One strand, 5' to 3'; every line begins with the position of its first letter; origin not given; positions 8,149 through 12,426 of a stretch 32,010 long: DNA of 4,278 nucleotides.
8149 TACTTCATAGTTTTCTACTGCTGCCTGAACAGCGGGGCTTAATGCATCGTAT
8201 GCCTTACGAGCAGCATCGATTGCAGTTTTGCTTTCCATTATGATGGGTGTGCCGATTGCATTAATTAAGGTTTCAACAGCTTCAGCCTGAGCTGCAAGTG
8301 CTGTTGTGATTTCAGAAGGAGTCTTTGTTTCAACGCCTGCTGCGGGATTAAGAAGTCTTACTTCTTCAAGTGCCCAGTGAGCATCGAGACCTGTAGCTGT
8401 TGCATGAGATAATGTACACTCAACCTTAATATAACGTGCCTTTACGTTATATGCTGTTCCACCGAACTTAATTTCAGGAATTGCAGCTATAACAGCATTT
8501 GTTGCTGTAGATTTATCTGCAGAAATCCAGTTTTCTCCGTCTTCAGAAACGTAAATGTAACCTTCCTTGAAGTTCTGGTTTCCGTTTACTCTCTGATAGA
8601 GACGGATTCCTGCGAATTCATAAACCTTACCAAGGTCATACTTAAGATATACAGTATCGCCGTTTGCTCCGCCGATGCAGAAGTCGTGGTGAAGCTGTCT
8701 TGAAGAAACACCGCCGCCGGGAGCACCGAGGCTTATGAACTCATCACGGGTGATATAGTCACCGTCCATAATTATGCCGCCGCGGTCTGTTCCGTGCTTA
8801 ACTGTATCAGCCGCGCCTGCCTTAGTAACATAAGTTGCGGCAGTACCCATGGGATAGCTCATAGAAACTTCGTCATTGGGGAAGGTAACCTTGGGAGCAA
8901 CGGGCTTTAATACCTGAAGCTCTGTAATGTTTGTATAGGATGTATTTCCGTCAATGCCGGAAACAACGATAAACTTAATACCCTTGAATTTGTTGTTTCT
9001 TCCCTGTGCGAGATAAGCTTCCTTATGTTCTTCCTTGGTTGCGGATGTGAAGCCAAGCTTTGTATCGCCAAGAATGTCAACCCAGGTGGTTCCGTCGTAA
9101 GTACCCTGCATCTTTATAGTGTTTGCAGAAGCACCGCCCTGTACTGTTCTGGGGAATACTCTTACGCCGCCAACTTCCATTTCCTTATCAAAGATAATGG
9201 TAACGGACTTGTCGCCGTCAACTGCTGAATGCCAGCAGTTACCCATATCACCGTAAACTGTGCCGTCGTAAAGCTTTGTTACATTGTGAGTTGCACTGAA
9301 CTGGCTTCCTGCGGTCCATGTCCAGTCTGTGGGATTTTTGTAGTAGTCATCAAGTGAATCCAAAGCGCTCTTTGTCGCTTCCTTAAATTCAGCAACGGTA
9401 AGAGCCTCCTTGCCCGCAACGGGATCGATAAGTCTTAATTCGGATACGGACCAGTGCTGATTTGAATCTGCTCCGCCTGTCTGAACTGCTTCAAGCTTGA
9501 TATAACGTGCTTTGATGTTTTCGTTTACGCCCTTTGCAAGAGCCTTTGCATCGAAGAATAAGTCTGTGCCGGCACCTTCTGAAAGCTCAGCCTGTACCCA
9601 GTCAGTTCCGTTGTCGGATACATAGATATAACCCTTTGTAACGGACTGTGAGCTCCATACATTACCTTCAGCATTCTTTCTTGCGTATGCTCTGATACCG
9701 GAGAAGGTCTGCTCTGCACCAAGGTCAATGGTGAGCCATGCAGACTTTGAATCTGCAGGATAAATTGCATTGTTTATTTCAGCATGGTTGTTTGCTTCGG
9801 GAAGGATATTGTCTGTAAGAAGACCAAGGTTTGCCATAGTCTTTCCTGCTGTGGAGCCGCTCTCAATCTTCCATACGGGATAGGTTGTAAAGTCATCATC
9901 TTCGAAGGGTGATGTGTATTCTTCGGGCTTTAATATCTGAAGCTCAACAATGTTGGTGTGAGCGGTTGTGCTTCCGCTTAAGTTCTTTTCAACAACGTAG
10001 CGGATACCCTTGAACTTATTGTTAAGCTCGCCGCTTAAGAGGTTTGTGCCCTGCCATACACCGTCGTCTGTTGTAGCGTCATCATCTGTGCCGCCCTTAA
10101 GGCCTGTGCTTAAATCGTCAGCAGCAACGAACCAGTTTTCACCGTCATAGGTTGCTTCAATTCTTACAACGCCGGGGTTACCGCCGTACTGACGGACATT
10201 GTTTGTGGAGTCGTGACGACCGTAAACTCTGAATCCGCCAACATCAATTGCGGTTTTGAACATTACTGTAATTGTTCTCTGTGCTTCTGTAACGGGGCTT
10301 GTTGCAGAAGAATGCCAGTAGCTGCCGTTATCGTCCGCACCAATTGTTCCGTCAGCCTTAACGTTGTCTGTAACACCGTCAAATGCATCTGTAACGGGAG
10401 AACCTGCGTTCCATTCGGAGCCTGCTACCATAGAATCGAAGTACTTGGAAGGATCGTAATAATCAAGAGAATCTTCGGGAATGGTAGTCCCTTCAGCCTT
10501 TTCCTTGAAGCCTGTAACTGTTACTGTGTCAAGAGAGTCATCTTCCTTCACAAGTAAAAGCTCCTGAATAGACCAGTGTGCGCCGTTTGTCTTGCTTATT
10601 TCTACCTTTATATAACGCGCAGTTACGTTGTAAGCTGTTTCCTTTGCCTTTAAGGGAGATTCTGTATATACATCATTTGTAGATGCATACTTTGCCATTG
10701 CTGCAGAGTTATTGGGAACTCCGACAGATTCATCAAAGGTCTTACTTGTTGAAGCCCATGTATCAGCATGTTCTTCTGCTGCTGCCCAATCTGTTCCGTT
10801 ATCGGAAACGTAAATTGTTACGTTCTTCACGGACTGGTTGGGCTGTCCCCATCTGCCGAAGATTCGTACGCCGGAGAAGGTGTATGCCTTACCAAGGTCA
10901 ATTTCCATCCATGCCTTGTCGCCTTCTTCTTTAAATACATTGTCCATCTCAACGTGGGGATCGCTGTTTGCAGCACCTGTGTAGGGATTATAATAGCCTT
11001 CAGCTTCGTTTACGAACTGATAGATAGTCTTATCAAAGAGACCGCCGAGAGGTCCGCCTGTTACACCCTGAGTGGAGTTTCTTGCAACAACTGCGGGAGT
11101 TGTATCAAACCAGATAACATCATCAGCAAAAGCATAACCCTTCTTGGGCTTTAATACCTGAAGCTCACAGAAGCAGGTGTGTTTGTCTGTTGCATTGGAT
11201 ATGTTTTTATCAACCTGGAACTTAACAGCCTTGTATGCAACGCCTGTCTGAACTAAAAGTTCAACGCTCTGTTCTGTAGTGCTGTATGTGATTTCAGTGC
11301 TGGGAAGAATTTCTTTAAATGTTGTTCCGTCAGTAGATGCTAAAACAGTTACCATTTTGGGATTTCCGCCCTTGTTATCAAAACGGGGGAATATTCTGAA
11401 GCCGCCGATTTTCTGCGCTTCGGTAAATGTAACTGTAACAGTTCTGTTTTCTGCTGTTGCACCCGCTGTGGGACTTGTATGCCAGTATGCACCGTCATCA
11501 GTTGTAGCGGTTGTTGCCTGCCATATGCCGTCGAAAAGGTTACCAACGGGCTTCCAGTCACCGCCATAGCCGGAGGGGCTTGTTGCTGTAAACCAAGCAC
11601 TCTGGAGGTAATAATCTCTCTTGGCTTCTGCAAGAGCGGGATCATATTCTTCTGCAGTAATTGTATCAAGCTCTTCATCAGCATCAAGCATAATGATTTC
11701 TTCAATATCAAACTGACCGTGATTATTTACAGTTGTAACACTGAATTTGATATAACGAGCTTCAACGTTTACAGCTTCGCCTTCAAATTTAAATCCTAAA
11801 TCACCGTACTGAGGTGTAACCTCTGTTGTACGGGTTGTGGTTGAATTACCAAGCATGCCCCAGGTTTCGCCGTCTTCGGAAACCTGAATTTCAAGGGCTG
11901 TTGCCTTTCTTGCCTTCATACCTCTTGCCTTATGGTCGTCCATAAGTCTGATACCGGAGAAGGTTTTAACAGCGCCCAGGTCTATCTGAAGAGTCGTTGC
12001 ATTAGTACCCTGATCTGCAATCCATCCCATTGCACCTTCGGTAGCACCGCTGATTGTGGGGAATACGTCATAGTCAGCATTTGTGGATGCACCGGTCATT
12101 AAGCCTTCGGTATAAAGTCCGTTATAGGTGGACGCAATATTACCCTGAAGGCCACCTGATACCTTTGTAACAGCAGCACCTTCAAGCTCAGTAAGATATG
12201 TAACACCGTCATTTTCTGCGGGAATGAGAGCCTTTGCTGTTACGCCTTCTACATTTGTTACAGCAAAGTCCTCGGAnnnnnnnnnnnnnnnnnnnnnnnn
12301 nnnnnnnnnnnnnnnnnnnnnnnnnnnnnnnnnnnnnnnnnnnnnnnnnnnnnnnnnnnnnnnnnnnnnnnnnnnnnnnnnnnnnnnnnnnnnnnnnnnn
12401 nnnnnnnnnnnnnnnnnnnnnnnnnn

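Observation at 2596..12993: Giant (~3,465-codon) wall-anchored lectin array with about 12 discoidin modules of two alternating subtypes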

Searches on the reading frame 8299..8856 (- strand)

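Call 12: search_protein_families(library=pfam, proteins=[window:8299-8856:-], max_evalue=0.1)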
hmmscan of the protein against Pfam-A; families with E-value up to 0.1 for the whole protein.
seq(186 aa): 2 families
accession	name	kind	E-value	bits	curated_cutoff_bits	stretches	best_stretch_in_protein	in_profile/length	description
PF00754.31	F5_F8_type_C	-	1.8e-12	47.9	28.2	1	62-151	28-116/127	F5/8 type C domain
PF22633.2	F5_F8_type_C_2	-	6e-08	33.6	27.8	1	64-145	15-91/91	NedA-like, galactose-binding domain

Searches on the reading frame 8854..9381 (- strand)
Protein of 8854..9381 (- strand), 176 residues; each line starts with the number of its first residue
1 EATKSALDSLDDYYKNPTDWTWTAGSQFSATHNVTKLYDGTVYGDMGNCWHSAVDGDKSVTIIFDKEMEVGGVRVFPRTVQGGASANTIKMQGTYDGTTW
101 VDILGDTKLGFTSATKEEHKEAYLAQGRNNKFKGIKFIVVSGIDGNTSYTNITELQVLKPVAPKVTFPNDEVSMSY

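Call 12: search_protein_families(library=pfam, proteins=[window:8854-9381:-], max_evalue=0.1)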
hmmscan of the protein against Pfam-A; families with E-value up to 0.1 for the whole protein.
seq(176 aa): 2 families
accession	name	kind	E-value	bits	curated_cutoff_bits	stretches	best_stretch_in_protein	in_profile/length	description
PF00754.31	F5_F8_type_C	-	3.6e-08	34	28.2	1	23-154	3-126/127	F5/8 type C domain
PF22633.2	F5_F8_type_C_2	-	2.2e-05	25.4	27.8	1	40-105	5-67/91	NedA-like, galactose-binding domain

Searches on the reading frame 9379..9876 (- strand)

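Call 12: search_protein_families(library=pfam, proteins=[window:9379-9876:-], max_evalue=0.1)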
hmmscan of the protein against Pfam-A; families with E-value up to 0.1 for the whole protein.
seq(166 aa): 3 families
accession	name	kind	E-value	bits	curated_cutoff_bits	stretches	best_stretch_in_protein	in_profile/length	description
PF00754.31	F5_F8_type_C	-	1.4e-12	48.3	28.2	1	42-135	30-115/127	F5/8 type C domain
PF22633.2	F5_F8_type_C_2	-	4.1e-06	27.7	27.8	1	42-127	16-90/91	NedA-like, galactose-binding domain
PF16391.11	DUF5000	-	0.02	15.6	25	0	42-90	19-64/141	Domain of unknown function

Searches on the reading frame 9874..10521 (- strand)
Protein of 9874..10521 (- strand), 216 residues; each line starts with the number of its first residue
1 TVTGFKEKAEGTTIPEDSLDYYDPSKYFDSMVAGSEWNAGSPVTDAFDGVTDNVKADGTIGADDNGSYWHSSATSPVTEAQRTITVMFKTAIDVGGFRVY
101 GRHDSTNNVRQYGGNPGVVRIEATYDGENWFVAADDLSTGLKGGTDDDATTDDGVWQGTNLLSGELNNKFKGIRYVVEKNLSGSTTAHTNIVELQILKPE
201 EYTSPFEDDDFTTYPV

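Call 12: search_protein_families(library=pfam, proteins=[window:9874-10521:-], max_evalue=0.1)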
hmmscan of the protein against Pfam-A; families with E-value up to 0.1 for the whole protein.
seq(216 aa): 2 families
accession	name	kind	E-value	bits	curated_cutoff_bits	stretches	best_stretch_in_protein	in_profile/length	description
PF00754.31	F5_F8_type_C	-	0.00015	22.3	28.2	1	63-148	20-92/127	F5/8 type C domain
PF22633.2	F5_F8_type_C_2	-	0.012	16.6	27.8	1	52-144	8-75/91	NedA-like, galactose-binding domain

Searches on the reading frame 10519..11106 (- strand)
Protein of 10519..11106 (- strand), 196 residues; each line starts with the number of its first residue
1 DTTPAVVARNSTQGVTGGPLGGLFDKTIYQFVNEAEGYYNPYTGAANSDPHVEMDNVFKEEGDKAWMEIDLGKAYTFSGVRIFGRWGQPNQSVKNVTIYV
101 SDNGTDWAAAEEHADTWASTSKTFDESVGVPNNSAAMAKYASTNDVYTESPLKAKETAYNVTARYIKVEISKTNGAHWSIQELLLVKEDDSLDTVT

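Call 12: search_protein_families(library=pfam, proteins=[window:10519-11106:-], max_evalue=0.1)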
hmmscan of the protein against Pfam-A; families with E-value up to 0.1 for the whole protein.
seq(196 aa): 2 families
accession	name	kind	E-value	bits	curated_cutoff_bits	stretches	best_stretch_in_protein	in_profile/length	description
PF00754.31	F5_F8_type_C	-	8.9e-12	45.7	28.2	1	62-180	32-124/127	F5/8 type C domain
PF22633.2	F5_F8_type_C_2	-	1e-08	36.1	27.8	1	62-124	17-79/91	NedA-like, galactose-binding domain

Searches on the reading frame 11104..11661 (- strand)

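Call 12: search_protein_families(library=pfam, proteins=[window:11104-11661:-], max_evalue=0.1)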
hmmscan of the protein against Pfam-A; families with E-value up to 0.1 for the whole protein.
seq(186 aa): 3 families
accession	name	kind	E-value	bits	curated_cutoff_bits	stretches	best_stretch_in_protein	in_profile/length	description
PF00754.31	F5_F8_type_C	-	5.1e-11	43.2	28.2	1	25-153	3-115/127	F5/8 type C domain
PF22633.2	F5_F8_type_C_2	-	1.4e-05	26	27.8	1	53-131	8-75/91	NedA-like, galactose-binding domain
PF24607.1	CBM_AftD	-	0.032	14.3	27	1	54-120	25-90/149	Arabinofuranosyltransferase D, third carbohydrate binding module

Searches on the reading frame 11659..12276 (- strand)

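Call 12: search_protein_families(library=pfam, proteins=[window:11659-12276:-], max_evalue=0.1)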
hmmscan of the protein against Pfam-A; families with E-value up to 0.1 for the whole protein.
seq(206 aa): 3 families
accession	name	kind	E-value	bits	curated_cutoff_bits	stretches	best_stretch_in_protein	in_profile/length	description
PF00754.31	F5_F8_type_C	-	1.2e-13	51.8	28.2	1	74-187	13-119/127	F5/8 type C domain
PF22633.2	F5_F8_type_C_2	-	8.4e-07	30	27.8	1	85-151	12-73/91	NedA-like, galactose-binding domain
PF01617.23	Surface_Ag_2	-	0.01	15.7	22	1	117-202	31-117/247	Surface antigen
